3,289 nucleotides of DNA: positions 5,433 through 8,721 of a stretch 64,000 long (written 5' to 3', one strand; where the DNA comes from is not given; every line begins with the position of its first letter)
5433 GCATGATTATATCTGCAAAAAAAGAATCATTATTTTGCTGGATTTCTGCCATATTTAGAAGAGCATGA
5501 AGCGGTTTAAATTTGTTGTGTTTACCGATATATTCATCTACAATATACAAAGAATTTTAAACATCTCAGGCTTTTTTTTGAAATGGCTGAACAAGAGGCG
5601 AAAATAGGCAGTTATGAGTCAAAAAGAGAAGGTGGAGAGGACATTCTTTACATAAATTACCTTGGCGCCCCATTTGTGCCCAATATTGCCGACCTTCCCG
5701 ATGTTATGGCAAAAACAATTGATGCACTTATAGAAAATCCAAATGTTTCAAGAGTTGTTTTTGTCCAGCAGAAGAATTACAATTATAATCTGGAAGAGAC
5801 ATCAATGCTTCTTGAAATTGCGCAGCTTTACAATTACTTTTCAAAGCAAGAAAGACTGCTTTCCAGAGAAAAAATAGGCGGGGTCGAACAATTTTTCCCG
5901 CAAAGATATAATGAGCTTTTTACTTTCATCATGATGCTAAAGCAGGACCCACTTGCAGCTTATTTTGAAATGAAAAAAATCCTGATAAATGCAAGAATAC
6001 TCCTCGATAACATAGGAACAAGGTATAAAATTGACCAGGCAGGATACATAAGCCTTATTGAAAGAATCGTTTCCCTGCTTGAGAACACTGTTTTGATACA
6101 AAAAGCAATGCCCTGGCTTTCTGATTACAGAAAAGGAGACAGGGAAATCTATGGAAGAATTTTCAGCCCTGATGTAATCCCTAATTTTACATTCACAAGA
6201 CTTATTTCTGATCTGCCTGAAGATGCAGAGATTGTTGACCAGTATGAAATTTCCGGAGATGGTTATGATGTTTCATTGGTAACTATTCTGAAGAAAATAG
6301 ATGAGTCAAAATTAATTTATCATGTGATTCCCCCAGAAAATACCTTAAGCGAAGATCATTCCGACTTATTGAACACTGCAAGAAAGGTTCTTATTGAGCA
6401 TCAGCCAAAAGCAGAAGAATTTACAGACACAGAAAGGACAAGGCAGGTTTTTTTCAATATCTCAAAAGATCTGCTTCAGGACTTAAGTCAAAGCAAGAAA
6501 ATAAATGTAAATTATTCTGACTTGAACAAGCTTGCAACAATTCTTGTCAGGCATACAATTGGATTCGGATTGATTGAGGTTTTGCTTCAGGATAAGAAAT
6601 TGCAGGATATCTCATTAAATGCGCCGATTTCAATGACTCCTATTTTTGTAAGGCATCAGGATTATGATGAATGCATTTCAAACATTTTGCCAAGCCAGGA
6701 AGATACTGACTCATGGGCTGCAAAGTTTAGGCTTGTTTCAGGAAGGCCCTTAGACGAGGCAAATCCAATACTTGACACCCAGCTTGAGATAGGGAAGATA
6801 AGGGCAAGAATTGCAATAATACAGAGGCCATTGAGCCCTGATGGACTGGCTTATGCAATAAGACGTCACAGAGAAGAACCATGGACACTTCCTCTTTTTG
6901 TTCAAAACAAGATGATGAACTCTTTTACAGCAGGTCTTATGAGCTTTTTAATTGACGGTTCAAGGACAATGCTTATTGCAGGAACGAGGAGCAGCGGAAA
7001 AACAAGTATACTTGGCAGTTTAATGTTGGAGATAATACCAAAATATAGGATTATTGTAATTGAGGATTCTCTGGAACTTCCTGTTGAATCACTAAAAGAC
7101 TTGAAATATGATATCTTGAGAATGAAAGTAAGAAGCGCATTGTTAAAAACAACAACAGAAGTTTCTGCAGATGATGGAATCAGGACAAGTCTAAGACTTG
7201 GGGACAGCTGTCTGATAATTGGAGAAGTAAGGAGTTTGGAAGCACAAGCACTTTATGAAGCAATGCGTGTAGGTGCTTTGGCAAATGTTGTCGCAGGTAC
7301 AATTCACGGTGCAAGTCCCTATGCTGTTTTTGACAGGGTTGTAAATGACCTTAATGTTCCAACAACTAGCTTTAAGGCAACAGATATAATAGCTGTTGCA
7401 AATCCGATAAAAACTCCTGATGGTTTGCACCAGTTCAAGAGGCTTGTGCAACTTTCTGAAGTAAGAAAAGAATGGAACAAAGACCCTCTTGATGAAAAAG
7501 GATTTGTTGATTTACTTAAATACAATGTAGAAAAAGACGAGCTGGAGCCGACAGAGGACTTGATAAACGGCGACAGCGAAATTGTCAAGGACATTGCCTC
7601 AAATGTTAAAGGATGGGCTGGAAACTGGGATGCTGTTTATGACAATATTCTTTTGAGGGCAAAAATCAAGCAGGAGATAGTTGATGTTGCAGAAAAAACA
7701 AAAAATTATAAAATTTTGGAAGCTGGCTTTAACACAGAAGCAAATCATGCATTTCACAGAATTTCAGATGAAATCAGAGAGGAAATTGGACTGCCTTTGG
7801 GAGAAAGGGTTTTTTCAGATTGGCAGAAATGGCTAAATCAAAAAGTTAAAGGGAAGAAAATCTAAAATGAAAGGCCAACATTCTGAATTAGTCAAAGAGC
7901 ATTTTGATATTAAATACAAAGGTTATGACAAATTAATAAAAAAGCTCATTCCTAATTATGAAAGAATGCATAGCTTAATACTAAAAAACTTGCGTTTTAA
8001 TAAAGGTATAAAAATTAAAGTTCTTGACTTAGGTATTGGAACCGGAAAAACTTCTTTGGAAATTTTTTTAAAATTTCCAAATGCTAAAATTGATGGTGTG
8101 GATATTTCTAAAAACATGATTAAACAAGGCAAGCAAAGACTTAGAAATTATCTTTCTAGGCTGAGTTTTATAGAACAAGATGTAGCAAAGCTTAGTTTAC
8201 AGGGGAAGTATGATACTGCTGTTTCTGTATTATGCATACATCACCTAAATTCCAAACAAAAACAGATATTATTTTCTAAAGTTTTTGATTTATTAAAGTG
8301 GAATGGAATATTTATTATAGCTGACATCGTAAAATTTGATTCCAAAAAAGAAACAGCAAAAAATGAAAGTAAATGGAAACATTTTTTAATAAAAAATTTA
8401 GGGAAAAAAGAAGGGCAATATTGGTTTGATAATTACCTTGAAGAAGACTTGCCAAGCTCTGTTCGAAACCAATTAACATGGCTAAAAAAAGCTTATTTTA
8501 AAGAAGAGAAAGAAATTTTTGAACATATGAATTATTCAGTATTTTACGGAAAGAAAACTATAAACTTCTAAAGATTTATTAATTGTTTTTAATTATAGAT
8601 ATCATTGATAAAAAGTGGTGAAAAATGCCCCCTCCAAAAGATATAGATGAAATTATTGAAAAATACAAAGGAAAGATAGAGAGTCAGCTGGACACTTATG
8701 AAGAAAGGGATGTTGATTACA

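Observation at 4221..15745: Complete archaeal type IV pilus locus with an unusually large pilin repertoire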

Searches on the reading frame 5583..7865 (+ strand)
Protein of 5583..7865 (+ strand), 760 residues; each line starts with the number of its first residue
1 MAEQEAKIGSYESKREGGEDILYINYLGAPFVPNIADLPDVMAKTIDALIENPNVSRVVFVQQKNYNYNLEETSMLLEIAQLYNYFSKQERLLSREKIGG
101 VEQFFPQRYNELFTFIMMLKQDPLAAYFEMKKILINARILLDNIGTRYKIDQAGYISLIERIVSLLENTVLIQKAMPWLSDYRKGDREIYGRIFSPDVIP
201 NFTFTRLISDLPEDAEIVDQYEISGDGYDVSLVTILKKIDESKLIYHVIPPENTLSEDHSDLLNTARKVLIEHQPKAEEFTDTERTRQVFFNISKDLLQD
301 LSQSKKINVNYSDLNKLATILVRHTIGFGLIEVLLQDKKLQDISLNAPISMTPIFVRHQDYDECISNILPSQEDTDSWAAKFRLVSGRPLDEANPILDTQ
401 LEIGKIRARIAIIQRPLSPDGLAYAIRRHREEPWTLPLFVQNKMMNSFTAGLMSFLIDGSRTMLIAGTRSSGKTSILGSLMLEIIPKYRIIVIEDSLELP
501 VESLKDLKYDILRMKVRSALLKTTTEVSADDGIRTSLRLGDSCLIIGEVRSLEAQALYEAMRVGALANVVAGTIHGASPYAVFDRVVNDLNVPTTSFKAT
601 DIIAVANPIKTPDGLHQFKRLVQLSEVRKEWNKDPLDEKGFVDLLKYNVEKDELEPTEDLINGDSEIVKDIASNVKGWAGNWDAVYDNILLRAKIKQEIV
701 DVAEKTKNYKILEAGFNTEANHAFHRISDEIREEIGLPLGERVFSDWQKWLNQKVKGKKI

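Call 3: search_protein_families(library=pfam, max_evalue=0.01, proteins=[window:5583-7865:+])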
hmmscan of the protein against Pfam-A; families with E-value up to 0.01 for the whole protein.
window:5583-7865:+ (760 aa): 1 family
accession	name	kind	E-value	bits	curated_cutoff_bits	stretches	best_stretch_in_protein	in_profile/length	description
PF00437.27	T2SSE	-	4.9e-13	48.9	24.9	1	406-593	92-261/370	Type II/IV secretion system protein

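Call 7: find_encoding_contigs(protein=window:5583-7865:+, flank=10000, max_places=6)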
Protein window:5583-7865:+ (760 aa): no gene with exactly this product is on record in the collection.

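Call 22: search_solved_structures(query=window:5583-7865:+, max_evalue=0.001)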
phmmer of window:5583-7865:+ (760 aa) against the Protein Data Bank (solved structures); distinct sequences matched with E-value up to 0.001: 13.
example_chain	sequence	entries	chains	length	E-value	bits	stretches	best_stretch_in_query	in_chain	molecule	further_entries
2oap_1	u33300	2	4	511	3.5e-29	104.8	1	216-651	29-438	Type II secretion system protein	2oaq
8rkd_E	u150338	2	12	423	4.9e-20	74.6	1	295-589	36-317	Pilus assembly ATPase CpaF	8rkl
8rjf_A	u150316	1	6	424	4.9e-20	74.6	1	295-589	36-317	Pilus assembly ATPase CpaF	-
9e24_A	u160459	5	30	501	7.7e-20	74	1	295-589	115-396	CpaF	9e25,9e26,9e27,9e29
4ii7_A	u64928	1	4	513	2.9e-13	52.2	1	321-627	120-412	FlaI ATPase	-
4ihq_A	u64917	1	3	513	2e-12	49.5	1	321-627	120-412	FlaI ATPase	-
6bge_A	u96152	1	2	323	9.9e-06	27.3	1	393-589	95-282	VirB11-like protein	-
1g6o_A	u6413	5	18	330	1.1e-05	27.2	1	393-589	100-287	CAG-ALPHA | virB11 homolog | Cag-alfa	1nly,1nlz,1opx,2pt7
3jvu_A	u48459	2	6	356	0.00014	23.6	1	462-588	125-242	Twitching mobility protein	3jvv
2eyu_A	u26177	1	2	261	0.00041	22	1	463-588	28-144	twitching motility protein PilT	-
2gsz_A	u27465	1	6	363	0.00078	21.1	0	463-588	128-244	twitching motility protein PilT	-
2gza_A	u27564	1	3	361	0.00079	21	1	439-584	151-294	Type IV secretion system protein VirB11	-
2ewv_A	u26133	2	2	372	0.00081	21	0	463-588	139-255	twitching motility protein PilT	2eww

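Call 31: search_protein_families(library=ncbifam, max_evalue=0.1, proteins=[window:5583-7865:+])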
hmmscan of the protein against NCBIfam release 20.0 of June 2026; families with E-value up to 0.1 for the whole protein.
window:5583-7865:+ (760 aa): 11 families
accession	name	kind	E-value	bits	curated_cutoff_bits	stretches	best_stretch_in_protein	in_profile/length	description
NF058587.1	archaellum_moto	equivalog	8.3e-36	123.8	550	1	242-702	50-502/527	archaellum flagellar ATPase motor FlaI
TIGR03819.1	heli_sec_ATPase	hypoth_equivalog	7.1e-33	114.2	373.15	1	309-586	33-297/340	TadA family conjugal transfer-associated ATPase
NF053672.1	bindosome_BasE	exception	1.8e-16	60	1000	1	294-695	105-485/512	bindosome assembly system ATPase subunit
TIGR02782.1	TrbB_P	equivalog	6.1e-16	58.6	304.55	1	382-587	61-253/303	P-type conjugative transfer ATPase TrbB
TIGR02788.1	VirB11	equivalog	7.9e-15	54.7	249.95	1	453-588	137-264/308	P-type DNA transfer ATPase VirB11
NF010469.0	PRK13894.1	subfamily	9e-13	48.2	508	1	322-586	19-264/320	conjugal transfer ATPase TrbB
NF010425.0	PRK13851.1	equivalog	1.6e-10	40.4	461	1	455-587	157-281/344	type IV secretion system protein VirB11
NF041000.1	ATPase_ComGA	equivalog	2.2e-10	40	300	1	454-600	122-255/267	competence type IV pilus ATPase ComGA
NF010407.0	PRK13833.1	subfamily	3.7e-09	36.4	499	1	390-585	77-258/323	conjugal transfer protein TrbB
NF010475.0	PRK13900.1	equivalog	1.1e-08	34.6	389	1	437-581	141-274/333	type IV secretion system ATPase VirB11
TIGR02525.1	plasmid_TraJ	equivalog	7.9e-06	25.1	368.3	1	462-602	151-285/372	plasmid transfer ATPase TraJ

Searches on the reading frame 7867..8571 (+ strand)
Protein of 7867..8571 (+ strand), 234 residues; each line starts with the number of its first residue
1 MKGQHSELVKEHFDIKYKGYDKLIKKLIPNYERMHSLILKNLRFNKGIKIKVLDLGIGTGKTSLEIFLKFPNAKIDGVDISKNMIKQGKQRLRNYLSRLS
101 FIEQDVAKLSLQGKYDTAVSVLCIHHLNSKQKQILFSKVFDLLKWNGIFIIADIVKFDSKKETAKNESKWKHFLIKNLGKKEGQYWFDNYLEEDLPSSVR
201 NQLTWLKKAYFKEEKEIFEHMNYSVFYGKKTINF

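Call 3: search_protein_families(library=pfam, max_evalue=0.01, proteins=[window:7867-8571:+])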
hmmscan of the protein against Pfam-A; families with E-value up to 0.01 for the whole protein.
window:7867-8571:+ (234 aa): 13 families
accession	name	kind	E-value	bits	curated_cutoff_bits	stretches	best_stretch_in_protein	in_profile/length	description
PF13847.12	Methyltransf_31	-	3.8e-19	69.2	27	1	50-187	5-141/145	Methyltransferase domain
PF13649.12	Methyltransf_25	-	4.8e-18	66.1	27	1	52-147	1-97/97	Methyltransferase domain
PF08242.18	Methyltransf_12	-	8.9e-15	55.7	30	1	53-149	1-98/98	Methyltransferase domain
PF08241.18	Methyltransf_11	-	1.5e-12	48.4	21.2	1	53-151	1-95/95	Methyltransferase domain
PF02353.26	CMAS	-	6.3e-11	42.5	27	1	36-170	52-184/273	Mycolic acid cyclopropane synthetase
PF13489.12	Methyltransf_23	-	3.7e-08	33.7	27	1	46-164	20-129/164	Methyltransferase domain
PF01209.24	Ubie_methyltran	-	4.4e-07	29.9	20.1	1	5-159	5-159/233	ubiE/COQ5 methyltransferase family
PF05175.20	MTS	-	4.5e-07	30.1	23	1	37-147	22-134/170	Methyltransferase small domain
PF03848.20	TehB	-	1.5e-05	24.9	20.4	1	33-138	17-119/193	Tellurite resistance protein TehB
PF00891.24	Methyltransf_2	-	1.8e-05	24.6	22.3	1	51-167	65-180/210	O-methyltransferase domain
PF05401.17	NodS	-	2.3e-05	24.8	24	1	42-150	37-143/201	Nodulation protein S (NodS)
PF05891.18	Methyltransf_PK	-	7.1e-05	22.9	27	1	44-169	51-177/218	AdoMet dependent proline di-methyltransferase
PF01795.25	Methyltransf_5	-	0.0017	18.3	27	1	50-111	22-83/309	MraW methylase family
